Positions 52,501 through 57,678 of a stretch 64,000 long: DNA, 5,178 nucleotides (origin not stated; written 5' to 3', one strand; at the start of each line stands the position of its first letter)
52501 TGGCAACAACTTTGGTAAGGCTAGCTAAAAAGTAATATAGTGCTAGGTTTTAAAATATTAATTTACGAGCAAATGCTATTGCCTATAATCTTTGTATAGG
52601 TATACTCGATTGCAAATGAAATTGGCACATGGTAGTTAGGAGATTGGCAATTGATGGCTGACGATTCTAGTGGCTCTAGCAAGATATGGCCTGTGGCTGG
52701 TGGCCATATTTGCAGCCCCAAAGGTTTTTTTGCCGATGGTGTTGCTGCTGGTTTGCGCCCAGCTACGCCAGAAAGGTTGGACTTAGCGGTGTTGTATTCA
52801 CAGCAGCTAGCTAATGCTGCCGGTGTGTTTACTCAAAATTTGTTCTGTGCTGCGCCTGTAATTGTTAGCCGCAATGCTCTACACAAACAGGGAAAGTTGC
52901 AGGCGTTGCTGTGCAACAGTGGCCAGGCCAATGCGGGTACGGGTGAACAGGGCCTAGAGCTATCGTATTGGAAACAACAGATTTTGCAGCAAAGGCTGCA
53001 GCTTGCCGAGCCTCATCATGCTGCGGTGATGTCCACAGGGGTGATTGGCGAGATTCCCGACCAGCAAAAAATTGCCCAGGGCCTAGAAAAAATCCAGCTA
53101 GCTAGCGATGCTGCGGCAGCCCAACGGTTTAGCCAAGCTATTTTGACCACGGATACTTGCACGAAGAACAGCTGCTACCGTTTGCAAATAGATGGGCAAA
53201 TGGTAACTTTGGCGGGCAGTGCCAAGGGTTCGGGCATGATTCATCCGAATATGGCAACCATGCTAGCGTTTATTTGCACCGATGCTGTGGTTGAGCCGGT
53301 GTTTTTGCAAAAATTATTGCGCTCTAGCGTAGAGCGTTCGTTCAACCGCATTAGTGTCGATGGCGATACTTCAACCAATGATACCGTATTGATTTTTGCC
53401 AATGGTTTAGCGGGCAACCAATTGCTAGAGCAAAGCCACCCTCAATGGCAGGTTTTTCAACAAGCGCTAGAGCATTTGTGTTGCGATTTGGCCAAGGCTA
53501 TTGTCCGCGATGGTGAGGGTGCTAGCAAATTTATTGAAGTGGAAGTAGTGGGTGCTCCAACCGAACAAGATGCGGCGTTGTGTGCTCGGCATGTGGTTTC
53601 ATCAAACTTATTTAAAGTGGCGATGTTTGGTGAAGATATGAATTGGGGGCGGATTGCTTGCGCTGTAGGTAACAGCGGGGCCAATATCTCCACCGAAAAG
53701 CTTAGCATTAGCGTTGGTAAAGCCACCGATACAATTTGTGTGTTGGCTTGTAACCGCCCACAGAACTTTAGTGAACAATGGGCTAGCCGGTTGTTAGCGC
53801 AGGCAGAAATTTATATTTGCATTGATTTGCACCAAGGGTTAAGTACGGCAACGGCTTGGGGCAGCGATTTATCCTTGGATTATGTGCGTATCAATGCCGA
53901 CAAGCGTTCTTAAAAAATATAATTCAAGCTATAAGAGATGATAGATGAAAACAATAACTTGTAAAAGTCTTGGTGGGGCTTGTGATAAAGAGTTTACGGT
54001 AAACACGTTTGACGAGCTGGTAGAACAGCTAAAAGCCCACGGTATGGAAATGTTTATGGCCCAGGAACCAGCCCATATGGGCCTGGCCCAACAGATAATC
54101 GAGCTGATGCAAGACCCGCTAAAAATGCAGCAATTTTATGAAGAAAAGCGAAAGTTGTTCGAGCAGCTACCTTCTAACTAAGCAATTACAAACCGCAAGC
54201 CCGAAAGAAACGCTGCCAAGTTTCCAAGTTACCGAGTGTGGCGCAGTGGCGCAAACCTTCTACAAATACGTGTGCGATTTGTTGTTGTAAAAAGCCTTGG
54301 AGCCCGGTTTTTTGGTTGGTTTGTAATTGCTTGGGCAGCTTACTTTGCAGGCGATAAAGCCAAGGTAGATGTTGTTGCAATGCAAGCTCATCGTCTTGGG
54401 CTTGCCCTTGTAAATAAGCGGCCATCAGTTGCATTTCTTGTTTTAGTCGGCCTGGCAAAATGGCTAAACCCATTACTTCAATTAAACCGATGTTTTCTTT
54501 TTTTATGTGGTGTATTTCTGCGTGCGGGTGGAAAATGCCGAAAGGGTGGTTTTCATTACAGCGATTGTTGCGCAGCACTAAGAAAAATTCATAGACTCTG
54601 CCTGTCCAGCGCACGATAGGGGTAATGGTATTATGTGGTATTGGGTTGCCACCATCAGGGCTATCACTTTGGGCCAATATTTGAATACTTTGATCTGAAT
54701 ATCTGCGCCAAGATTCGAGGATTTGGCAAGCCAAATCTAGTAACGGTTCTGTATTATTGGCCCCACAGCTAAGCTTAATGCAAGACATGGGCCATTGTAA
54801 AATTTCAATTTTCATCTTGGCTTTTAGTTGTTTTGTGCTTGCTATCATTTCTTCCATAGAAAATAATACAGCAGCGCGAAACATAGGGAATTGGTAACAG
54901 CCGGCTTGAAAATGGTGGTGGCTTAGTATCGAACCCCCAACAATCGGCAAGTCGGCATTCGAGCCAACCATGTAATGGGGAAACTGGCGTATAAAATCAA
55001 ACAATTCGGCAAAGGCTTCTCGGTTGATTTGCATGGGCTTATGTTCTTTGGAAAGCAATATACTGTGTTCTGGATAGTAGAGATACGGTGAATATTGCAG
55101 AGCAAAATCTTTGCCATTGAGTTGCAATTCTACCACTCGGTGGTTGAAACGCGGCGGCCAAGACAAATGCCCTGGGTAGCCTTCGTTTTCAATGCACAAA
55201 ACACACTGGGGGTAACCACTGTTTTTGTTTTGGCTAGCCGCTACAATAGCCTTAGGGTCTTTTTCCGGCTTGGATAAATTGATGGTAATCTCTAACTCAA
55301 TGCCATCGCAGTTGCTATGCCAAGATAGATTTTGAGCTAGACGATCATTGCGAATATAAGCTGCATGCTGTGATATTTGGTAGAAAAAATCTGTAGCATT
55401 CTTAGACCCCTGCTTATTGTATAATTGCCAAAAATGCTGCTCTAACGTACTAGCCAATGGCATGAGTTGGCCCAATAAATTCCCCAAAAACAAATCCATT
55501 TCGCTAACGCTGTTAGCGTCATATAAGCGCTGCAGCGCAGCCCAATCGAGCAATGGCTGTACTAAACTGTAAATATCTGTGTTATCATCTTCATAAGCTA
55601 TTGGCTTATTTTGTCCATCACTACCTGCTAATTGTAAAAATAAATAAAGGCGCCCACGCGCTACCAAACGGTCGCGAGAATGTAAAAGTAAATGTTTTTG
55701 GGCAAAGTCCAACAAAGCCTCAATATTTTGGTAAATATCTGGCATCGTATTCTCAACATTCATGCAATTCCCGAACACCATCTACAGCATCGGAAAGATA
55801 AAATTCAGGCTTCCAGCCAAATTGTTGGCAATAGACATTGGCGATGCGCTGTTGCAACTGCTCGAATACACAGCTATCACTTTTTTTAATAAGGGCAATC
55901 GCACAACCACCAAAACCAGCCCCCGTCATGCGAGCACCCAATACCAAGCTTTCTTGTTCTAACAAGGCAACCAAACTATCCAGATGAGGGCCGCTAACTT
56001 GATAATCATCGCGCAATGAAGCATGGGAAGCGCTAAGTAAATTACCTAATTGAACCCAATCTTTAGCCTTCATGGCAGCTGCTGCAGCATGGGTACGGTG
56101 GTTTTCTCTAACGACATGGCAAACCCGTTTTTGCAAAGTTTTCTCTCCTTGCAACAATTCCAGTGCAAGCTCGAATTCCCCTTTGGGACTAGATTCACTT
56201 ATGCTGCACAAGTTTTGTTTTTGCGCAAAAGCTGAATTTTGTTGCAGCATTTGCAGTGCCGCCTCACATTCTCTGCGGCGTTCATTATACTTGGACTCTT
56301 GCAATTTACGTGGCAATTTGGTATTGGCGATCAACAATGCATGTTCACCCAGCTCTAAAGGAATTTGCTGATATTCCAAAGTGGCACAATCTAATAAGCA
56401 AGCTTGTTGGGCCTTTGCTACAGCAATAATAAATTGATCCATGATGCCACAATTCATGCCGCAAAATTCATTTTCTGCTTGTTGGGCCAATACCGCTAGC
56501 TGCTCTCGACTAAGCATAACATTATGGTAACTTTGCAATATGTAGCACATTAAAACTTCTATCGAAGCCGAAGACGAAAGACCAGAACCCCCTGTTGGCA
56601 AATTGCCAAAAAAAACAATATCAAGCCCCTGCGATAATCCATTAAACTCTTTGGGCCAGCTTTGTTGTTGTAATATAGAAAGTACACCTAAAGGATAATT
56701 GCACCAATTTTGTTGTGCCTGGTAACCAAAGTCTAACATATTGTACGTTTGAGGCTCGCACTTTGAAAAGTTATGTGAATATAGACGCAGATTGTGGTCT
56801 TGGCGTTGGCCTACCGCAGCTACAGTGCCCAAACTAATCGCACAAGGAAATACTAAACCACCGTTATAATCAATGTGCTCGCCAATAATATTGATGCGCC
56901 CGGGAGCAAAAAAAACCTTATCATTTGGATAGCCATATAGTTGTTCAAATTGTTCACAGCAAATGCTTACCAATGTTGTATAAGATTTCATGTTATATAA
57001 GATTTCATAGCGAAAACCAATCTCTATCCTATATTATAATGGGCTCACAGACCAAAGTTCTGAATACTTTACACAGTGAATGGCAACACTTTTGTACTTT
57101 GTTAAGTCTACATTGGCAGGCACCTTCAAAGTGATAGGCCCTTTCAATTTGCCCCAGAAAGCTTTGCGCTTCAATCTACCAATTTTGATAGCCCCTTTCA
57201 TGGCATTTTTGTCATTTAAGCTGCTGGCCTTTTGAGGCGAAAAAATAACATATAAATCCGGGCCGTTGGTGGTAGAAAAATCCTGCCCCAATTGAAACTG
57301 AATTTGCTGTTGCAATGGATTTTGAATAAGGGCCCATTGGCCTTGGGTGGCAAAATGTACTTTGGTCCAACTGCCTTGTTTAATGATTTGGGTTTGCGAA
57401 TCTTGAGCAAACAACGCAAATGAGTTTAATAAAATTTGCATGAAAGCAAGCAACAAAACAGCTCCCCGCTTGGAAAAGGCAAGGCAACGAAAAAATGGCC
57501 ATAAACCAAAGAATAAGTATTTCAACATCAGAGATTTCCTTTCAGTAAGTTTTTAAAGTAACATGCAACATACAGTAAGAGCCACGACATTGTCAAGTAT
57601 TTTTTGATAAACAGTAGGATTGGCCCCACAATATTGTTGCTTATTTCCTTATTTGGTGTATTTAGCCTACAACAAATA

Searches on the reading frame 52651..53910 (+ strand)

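Call 73: search_protein_families(library=pfam, proteins=[window:52651-53910:+], max_evalue=0.001)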
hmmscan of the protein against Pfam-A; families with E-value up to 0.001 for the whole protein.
window:52651-53910:+ (420 aa): 1 family
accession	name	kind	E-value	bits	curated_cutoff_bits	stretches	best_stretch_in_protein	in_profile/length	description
PF01960.23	ArgJ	-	1.4e-137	458.9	32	1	28-420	2-377/377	ArgJ family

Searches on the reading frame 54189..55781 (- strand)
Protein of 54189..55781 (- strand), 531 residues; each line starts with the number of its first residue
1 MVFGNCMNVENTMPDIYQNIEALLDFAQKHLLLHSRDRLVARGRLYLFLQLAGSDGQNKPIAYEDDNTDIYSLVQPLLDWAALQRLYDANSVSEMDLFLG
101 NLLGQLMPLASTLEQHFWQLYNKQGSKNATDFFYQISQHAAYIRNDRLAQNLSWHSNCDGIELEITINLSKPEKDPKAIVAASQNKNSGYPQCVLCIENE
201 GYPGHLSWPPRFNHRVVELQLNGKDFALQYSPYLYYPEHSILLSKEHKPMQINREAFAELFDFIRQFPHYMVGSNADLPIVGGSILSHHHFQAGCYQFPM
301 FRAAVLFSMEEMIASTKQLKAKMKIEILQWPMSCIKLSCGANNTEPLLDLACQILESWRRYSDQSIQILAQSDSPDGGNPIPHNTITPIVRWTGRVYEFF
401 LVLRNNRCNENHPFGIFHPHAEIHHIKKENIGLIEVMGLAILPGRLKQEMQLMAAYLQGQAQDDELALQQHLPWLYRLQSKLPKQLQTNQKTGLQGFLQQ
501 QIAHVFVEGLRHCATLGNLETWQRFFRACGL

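Call 73: search_protein_families(library=pfam, proteins=[window:54189-55781:-], max_evalue=0.001)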
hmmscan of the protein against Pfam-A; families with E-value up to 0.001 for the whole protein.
window:54189-55781:- (531 aa): 3 families
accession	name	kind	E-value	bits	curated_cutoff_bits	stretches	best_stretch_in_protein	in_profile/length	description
PF01087.27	GalP_UDP_transf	-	2.3e-24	87.3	22.1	1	75-249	32-184/184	Galactose-1-phosphate uridyl transferase, N-terminal domain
PF02744.22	GalP_UDP_tr_C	-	1.4e-14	54.6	29.2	1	265-457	3-152/165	Galactose-1-phosphate uridyl transferase, C-terminal domain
PF16269.10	DUF4922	-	3.2e-05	24.3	23.6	1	223-294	77-145/146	Domain of unknown function (DUF4922)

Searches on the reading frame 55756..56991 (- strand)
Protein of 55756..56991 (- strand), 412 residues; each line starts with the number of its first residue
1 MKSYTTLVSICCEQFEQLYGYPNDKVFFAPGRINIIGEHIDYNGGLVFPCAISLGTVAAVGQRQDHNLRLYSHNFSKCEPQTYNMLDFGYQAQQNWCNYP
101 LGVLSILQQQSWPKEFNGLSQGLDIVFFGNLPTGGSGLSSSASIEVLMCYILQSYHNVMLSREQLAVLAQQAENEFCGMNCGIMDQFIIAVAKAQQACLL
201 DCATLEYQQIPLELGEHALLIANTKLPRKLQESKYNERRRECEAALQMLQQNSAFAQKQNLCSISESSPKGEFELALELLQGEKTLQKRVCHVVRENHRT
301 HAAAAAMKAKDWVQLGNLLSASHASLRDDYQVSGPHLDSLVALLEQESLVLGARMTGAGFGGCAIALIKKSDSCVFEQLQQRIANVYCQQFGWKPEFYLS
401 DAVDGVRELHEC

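Call 73: search_protein_families(library=pfam, proteins=[window:55756-56991:-], max_evalue=0.001)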
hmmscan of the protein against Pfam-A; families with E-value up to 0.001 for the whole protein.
window:55756-56991:- (412 aa): 3 families
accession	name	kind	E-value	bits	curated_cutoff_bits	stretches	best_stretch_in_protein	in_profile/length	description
PF10509.15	GalKase_gal_bdg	-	5.2e-23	80.8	23.1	1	13-61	1-48/49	Galactokinase galactose-binding signature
PF00288.32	GHMP_kinases_N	-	6.1e-16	58.8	22.3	1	98-190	1-84/87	GHMP kinases N terminal domain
PF08544.19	GHMP_kinases_C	-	8.2e-12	45.8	21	1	304-372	2-70/85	GHMP kinases C terminal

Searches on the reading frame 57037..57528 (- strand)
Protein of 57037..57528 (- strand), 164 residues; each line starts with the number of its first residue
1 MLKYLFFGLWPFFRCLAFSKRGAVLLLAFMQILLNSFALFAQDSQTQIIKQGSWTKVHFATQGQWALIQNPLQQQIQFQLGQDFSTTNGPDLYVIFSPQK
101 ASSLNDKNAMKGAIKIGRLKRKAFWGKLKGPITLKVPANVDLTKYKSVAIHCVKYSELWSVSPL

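Call 73: search_protein_families(library=pfam, proteins=[window:57037-57528:-], max_evalue=0.001)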
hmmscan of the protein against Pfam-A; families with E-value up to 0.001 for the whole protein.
window:57037-57528:- (164 aa): 1 family
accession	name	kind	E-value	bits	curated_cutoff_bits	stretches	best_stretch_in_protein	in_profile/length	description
PF10517.14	DM13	-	2.4e-10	41.4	25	1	60-157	8-98/105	Electron transfer DM13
